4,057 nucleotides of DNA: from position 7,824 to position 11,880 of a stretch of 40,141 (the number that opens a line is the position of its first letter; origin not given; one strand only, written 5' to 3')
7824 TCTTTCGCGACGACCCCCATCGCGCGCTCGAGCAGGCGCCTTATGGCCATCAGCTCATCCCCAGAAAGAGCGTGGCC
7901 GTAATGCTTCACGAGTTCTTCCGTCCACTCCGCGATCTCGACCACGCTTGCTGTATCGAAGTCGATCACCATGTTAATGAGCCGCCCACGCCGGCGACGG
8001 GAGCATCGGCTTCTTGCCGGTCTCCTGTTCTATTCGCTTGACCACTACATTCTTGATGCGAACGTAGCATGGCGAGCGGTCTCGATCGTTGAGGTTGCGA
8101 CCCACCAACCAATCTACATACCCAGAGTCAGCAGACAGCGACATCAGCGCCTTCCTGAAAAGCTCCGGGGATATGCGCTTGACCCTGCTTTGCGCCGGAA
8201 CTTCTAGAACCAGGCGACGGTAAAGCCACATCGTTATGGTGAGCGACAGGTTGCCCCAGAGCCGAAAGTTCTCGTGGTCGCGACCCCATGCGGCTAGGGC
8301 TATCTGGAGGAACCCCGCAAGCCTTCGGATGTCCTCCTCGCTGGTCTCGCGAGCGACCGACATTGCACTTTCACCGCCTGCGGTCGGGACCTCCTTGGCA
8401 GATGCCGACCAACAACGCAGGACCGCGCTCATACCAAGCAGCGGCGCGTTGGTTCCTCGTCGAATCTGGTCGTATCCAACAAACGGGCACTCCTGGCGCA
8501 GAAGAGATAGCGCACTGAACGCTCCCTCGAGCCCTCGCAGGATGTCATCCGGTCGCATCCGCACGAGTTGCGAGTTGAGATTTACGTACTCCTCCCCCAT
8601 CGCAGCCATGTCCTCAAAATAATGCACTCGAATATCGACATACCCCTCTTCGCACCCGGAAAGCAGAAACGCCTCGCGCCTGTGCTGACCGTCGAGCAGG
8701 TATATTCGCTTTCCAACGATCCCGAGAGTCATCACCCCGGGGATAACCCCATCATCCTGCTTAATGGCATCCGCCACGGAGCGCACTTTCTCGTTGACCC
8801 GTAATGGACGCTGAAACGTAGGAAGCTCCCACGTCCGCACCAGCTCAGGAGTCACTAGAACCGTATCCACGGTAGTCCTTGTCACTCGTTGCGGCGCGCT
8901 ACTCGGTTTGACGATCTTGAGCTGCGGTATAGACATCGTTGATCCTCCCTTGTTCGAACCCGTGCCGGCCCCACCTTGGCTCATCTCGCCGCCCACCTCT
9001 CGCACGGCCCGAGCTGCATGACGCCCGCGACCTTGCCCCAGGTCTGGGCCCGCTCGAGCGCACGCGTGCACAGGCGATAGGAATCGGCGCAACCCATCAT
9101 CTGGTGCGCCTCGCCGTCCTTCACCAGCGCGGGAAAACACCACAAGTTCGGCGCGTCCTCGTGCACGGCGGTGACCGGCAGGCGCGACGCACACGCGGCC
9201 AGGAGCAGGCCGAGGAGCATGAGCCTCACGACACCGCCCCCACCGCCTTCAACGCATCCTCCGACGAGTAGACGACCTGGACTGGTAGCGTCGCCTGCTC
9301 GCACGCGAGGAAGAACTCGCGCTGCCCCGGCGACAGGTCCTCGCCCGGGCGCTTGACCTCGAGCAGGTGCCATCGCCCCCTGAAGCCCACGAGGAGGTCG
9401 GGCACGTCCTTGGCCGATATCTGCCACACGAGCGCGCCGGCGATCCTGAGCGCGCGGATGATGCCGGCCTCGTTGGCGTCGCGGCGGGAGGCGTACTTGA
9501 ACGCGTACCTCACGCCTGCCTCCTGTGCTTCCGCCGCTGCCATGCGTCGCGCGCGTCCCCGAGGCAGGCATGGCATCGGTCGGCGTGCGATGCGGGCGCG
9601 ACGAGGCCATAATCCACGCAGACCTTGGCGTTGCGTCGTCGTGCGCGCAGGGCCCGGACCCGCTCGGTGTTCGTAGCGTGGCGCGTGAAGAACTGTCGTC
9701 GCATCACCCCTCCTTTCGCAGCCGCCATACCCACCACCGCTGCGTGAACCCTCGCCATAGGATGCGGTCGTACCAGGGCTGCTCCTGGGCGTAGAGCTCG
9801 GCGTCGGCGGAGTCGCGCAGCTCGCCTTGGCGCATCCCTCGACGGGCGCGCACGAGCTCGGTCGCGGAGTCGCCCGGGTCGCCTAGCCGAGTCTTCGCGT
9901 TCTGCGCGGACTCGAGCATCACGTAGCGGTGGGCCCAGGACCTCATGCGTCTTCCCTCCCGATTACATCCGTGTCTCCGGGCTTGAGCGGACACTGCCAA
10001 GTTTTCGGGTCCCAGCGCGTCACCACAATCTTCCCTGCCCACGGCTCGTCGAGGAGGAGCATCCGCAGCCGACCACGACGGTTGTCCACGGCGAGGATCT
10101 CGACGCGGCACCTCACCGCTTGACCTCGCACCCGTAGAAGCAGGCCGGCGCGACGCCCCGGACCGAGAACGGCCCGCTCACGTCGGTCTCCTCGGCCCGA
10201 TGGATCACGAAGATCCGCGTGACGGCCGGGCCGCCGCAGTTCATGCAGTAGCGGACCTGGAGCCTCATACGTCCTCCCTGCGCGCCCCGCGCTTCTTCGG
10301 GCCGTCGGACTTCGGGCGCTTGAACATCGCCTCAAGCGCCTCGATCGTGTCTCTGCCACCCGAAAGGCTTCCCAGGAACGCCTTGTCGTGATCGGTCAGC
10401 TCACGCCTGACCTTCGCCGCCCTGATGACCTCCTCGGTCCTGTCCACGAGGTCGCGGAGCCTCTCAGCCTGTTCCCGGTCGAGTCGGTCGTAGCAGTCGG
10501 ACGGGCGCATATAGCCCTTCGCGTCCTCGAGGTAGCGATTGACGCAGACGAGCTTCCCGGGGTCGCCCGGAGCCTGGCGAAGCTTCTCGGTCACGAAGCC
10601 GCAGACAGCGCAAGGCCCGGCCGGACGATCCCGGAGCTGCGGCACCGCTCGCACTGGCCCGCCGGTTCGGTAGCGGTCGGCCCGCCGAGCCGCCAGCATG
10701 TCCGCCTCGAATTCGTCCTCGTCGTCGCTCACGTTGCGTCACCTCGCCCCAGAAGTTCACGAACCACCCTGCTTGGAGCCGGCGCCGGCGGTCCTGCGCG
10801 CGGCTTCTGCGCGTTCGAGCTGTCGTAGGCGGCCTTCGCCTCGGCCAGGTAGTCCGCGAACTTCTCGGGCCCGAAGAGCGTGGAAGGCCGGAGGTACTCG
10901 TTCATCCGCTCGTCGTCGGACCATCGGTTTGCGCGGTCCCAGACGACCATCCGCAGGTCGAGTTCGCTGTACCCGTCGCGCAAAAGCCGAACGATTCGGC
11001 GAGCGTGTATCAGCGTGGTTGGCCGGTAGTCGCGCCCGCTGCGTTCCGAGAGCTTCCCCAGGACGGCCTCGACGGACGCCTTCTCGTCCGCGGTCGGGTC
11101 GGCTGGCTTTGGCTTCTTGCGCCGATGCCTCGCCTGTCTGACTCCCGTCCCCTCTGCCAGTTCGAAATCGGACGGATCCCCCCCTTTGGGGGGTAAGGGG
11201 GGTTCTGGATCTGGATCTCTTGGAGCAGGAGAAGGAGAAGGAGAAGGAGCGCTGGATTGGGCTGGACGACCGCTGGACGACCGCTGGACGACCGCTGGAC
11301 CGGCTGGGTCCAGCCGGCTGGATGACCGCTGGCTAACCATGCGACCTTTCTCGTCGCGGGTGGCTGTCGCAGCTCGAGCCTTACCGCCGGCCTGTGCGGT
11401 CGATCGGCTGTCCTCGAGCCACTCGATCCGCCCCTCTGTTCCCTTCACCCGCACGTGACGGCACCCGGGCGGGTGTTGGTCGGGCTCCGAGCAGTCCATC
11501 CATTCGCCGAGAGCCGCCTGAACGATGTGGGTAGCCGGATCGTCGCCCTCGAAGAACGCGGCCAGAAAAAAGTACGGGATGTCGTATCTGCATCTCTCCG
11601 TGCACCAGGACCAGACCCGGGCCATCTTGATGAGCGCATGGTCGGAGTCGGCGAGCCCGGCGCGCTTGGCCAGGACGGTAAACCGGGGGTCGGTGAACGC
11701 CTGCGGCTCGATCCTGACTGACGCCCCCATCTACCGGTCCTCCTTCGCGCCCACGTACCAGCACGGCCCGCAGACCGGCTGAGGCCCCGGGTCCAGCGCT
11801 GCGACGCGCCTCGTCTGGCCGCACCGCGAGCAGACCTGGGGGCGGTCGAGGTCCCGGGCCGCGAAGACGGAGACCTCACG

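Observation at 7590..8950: Sharp low-GC island carrying a DndB-like DGQHR protein plus a 56-aa partner ORF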

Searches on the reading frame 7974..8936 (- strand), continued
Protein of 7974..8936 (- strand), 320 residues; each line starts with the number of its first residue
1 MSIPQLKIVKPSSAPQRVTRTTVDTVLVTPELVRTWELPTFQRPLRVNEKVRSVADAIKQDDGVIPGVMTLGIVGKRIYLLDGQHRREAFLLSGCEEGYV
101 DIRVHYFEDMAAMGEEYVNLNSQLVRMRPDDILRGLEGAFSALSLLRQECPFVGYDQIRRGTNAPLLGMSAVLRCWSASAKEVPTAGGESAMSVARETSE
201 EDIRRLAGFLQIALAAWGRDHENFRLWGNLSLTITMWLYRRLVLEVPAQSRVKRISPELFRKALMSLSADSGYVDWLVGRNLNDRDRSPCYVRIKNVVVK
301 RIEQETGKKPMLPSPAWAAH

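Call 70: find_encoding_contigs(protein=P0004, flank=6000, max_places=2)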
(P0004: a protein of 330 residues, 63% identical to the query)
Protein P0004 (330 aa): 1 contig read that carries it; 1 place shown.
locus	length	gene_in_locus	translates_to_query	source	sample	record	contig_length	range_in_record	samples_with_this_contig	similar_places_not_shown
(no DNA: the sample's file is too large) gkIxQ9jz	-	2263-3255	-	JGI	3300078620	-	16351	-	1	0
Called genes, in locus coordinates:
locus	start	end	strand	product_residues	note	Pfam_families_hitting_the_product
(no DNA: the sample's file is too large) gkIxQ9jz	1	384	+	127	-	?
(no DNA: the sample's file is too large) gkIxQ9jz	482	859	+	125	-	-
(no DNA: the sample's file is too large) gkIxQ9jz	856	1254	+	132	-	-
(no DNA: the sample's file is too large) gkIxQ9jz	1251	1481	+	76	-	-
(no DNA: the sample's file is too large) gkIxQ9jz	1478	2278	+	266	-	PF01555:N6_N4_Mtase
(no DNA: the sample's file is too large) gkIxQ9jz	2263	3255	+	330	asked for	-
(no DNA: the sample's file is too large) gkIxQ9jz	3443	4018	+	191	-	-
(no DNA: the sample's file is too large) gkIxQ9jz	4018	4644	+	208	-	PF01510:Amidase_2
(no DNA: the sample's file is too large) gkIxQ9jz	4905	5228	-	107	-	-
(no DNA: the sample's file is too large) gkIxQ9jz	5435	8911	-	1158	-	PF00270:DEAD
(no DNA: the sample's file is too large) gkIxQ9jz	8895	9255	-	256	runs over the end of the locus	PF08878:HamA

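Call 74: search_dna_similar(query=window:7974-8936:-, collection=plasmids, mode=protein, max_evalue=10, max_rows=20)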
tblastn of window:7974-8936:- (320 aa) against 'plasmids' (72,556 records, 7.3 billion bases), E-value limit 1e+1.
Records with a match: 2; places in all: 2; records where one place covers at least 80% of the query: 0.
Best place of each record, by identity: <60% 2.
By first word of the organism name: Burkholderia 2.
By predicted mobility (MOB-suite, as given by PLSDB): conjugative 2.
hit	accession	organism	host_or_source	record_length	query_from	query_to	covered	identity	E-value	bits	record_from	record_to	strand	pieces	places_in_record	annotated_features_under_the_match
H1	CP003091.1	Burkholderia sp. YI23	-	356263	126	307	57%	23.1%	9e-1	39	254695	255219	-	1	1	DNA ligase, NAD-dependent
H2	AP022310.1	Burkholderia sp. SFA1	-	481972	126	307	57%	23.1%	9e-1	39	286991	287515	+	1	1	ligA_2: DNA ligase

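Call 100: search_dna_similar(query=L008:7220-8002:+, collection=phages, mode=protein, max_evalue=0.001, max_rows=12)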
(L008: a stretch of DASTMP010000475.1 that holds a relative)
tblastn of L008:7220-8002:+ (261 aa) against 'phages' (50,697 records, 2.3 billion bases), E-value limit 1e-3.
No match.

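Call 101: search_dna_similar(query=L011:7267-7980:+, collection=phages, mode=protein, max_evalue=0.001, max_rows=12)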
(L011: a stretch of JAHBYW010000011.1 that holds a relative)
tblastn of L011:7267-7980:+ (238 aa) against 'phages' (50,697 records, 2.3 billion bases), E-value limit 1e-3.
Records with a match: 7; places in all: 7; records where one place covers at least 80% of the query: 0.
Best place of each record, by identity: 60-80% 2; <60% 5.
By first word of the organism name: Synechococcus 2; Rhizobium 2; Sinorhizobium 2; Nostoc 1.
By host as written in the record: Rhizobium leguminosarum strain F1 2; Sinorhizobium sp. LM21 2; Synechococcus sp. 1; Synechococcus sp. PCC 7002 1; Nostoc sp. 1.
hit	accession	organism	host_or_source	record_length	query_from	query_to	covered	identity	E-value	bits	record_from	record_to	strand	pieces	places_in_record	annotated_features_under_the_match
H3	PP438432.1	Synechococcus phage Ssp-JY42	Synechococcus sp.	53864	33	176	61%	60.5%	4e-23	103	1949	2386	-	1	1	hypothetical protein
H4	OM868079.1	Synechococcus phage Yong-M4-211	Synechococcus sp. PCC 7002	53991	33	176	61%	60.5%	4e-23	103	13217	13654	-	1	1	hypothetical protein (x2)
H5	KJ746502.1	Rhizobium phage vB_RleM_PPF1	Rhizobium leguminosarum strain F1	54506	83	176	39%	49.5%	1e-14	79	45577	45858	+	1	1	hypothetical protein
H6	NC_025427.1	Rhizobium phage vB_RleM_PPF1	Rhizobium leguminosarum strain F1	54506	83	176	39%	49.5%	1e-14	79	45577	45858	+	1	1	DNA methyltransferase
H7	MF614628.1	Sinorhizobium phage phi3LM21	Sinorhizobium sp. LM21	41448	83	174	39%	44.1%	7e-6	52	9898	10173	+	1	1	CcrM-like DNA methyltransferase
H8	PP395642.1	Nostoc phage Nsp-JY10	Nostoc sp.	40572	83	167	36%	43.0%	6e-8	59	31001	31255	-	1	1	hypothetical protein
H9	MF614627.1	Sinorhizobium phage phi2LM21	Sinorhizobium sp. LM21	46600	83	174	39%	38.7%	4e-7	56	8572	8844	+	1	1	CcrM-like DNA methyltransferase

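Call 102: get_annotated_region(hit=H7, flank=3000)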
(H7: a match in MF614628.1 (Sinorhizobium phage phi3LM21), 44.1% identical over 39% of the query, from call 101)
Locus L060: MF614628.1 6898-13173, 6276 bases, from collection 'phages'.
description: Sinorhizobium phage phi3LM21, complete genome.
organism: Sinorhizobium phage phi3LM21 (NCBI taxid 2029634)
taxonomy: Viruses; Duplodnaviria; Heunggongvirae; Uroviricota; Caudoviricetes
host: Sinorhizobium sp. LM21; source: -; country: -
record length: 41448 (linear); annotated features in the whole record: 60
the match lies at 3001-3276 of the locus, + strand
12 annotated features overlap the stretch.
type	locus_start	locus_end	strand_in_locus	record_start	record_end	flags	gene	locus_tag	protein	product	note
CDS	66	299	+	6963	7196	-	-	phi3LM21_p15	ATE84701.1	hypothetical protein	-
CDS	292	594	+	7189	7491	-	-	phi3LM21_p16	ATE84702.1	hypothetical protein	-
CDS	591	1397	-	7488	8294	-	-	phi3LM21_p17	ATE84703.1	CI repressor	-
CDS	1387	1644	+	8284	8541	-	-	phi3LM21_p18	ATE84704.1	Cro-like protein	-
CDS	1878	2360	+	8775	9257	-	-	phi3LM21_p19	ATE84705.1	hypothetical protein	-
CDS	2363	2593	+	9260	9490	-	-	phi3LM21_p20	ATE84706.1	hypothetical protein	-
CDS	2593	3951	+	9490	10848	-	-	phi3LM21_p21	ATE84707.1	CcrM-like DNA methyltransferase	-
CDS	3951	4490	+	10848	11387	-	-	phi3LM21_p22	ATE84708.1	hypothetical protein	-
CDS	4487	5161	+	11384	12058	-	-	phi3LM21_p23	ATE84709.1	DNA polymerase A domain-containing protein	-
CDS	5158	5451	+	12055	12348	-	-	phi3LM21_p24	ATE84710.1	hypothetical protein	-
CDS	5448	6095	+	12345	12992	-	-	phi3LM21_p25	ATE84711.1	hypothetical protein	-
CDS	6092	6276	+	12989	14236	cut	-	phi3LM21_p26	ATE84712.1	helix-turn-helix domain-containing protein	putative replication initiation protein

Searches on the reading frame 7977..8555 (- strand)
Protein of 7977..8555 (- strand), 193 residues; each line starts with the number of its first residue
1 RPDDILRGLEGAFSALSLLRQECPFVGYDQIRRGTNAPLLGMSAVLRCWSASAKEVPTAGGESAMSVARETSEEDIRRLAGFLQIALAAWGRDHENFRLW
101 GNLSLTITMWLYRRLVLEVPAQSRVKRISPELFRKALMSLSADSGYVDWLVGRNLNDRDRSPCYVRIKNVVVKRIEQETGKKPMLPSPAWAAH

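Call 87: predict_structure(alignment_id=A5)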
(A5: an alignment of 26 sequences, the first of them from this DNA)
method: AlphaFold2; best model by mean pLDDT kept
length: 193 residues; sequences in the alignment: 26
mean_pLDDT: 92.7   pTM: 0.89
mean pLDDT of the five models: 92.7, 91.5, 90.6, 90.1, 87.8
residues with pLDDT >= 90: 162; 70-90: 26; 50-70: 5; < 50: 0
segments of 3 or more residues with pLDDT < 50: none
pLDDT, mean of each block of 10 residues (from residue 1): 92 95 90 77 95 89 90 97 98 92 97 93 87 98 97 93 97 97 92 82
secondary structure, 60 per line:
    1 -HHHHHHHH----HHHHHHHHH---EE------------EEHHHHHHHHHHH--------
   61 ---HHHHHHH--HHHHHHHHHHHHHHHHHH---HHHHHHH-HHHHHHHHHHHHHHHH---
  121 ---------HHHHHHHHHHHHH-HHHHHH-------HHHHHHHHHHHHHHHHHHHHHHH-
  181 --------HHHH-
elements in order: H2-9 H14-22 H42-52 H64-70 H73-90 H94-100 H102-117 H130-142 H144-149 H157-179 H189-192

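Call 89: fold_search(model_id=the predicted structure, library=pdb)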
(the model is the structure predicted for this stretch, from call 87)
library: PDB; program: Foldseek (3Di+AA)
matches with E <= 10: 52; with E <= 0.001: 0
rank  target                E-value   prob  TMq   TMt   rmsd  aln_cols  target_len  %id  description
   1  5xj7                  2.3e+00  0.05  0.18  0.18  12.9       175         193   10  Crystal structure of PlsY (YgiH), an integral membrane glycerol 3-phosphate acyltransferase - the acyl phosphate form (released 2017-12-06)
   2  9dh7                  2.3e+00  0.03  0.15  0.02  16.6       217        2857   12  State-4 of the motor domain from full-length human dynein-1 in 5mM AMPPNP with 5mM Mg2+ (released 2025-04-23)
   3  9qh4_C                2.6e+00  0.10  0.22  0.17  14.6       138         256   12  NorQ hexamer from Paracoccus denitrificans (released 2026-03-25)
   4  9qh8_F                2.8e+00  0.15  0.22  0.18   8.2       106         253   14  reduced NorQ-NorD VWA domain complex from Paracoccus denitrificans (released 2026-03-25)
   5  9ync_B                2.8e+00  0.03  0.15  0.02  16.9       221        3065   11  Motor domains of phi-like human dynein-1 bound to dynactin-p150glued and LIS1 (released 2026-01-28)
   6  3pwq_H                2.9e+00  0.02  0.13  0.10  15.2       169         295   13  The Phenylacetyl-CoA monooxygenase PaaAC subcomplex (released 2011-01-19)
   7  6y06_MODEL_1_A        3.2e+00  0.06  0.17  0.25  12.9       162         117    9  Moevan: a designed granulopoietic protein by topological rescaffolding (released 2020-03-18)
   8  3mkw_B                3.2e+00  0.05  0.18  0.24  12.3       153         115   10  Structure of sopB(155-272)-18mer complex, I23 form (released 2010-05-05)
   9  6th6_Ai               3.3e+00  0.03  0.16  0.15  17.2       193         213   10  Cryo-EM Structure of T. kodakarensis 70S ribosome (released 2020-07-29)
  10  9qh4_F                3.5e+00  0.10  0.23  0.18  12.4       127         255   13  NorQ hexamer from Paracoccus denitrificans (released 2026-03-25)
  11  5xj8_A                3.5e+00  0.03  0.16  0.16  13.6       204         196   10  Crystal structure of PlsY (YgiH), an integral membrane glycerol 3-phosphate acyltransferase - the lysphosphatidic acid (released 2017-12-06)
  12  5xj5                  3.7e+00  0.04  0.17  0.17  13.5       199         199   10  Crystal structure of PlsY (YgiH), an integral membrane glycerol 3-phosphate acyltransferase - the monoacylglycerol form (released 2017-12-06)
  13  9bm0                  4.0e+00  0.02  0.15  0.02  16.5       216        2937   12  State-2 of motor domain from full-length human dynein-1 in 5mM ATP (released 2025-04-23)
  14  9ayi_D                4.2e+00  0.04  0.20  0.09  15.0       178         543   15  Human malic enzyme 2 cofactor complex at 1.89 Angstrom. (released 2025-03-12)
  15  5e8k_A                4.5e+00  0.06  0.26  0.21  13.7       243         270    9  Crystal structure of polyprenyl pyrophosphate synthase 2 from Arabidopsis thaliana (released 2015-11-11)
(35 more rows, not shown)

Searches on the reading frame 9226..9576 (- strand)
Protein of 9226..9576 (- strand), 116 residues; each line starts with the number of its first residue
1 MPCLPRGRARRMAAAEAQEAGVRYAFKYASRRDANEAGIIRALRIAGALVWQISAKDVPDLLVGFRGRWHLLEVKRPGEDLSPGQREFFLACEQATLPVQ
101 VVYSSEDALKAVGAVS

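Call 5: search_protein_families(library=ncbifam, proteins=[window:9226-9576:-], max_evalue=0.1)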
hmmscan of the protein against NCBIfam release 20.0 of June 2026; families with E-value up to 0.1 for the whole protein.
window:9226-9576:- (116 aa): 0 families

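Call 6: search_protein_families(library=phrogs, proteins=[window:9226-9576:-], max_evalue=0.1)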
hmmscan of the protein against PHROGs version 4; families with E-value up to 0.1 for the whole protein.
window:9226-9576:- (116 aa): 3 families
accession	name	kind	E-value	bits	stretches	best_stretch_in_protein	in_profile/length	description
phrog_93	-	DNA, RNA and nucleotide metabolism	3.5e-11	43.5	1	39-114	361-440/613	endonuclease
phrog_5702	-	DNA, RNA and nucleotide metabolism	2.4e-05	25.2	1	56-113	5-64/70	Holliday junction resolvase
phrog_824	-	unknown function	0.00011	23.2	1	58-112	114-171/265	-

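Call 7: search_protein_families(library=pfam, proteins=[window:9226-9576:-], max_evalue=1)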
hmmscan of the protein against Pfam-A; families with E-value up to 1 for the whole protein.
window:9226-9576:- (116 aa): 1 family
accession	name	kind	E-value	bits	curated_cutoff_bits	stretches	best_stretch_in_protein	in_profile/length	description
PF08774.17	VRR_NUC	-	2.3e-05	24.8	23.8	1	53-105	59-115/116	VRR-NUC domain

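Call 38: find_related_loci(query=window:9226-9576:-, collection=viral_contigs, flank=8000)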
Query window:9226-9576:- (116 aa) in viral_contigs; peptide patterns used: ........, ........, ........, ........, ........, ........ (x = any residue, [..] = any of these).
8 stretches matched a pattern; 1 encode a relative of the query (tblastn E <= 1e-3); 1 distinct loci.
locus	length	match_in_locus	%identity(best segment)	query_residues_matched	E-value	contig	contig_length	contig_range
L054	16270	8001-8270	39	27-115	2e-12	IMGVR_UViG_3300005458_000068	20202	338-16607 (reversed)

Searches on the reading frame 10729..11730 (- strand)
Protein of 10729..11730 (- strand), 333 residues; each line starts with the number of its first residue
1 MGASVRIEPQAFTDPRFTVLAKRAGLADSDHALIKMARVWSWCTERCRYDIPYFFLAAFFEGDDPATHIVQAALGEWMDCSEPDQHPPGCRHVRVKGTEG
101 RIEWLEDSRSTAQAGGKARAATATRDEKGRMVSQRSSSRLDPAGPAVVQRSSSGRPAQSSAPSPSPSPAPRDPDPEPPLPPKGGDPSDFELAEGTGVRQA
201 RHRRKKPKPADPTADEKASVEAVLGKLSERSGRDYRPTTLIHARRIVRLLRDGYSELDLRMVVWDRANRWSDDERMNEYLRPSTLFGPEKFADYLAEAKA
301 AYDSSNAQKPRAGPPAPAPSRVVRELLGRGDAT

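Call 13: search_protein_families(library=phrogs, proteins=[window:10729-11730:-], max_evalue=0.001)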
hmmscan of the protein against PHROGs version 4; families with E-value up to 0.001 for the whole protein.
window:10729-11730:- (333 aa): 5 families
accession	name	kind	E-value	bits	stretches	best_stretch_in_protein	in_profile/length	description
phrog_1163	-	unknown function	7.4e-14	53.1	1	211-308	166-261/273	-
phrog_428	-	DNA, RNA and nucleotide metabolism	7.9e-14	52.6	1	213-307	227-320/455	replication initiation protein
phrog_22793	-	unknown function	1.5e-11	45.2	1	222-300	61-138/177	-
phrog_20981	-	unknown function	7.2e-11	43.3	1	217-302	174-258/293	-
phrog_20827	-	unknown function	0.00076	20.2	0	259-299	123-163/252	-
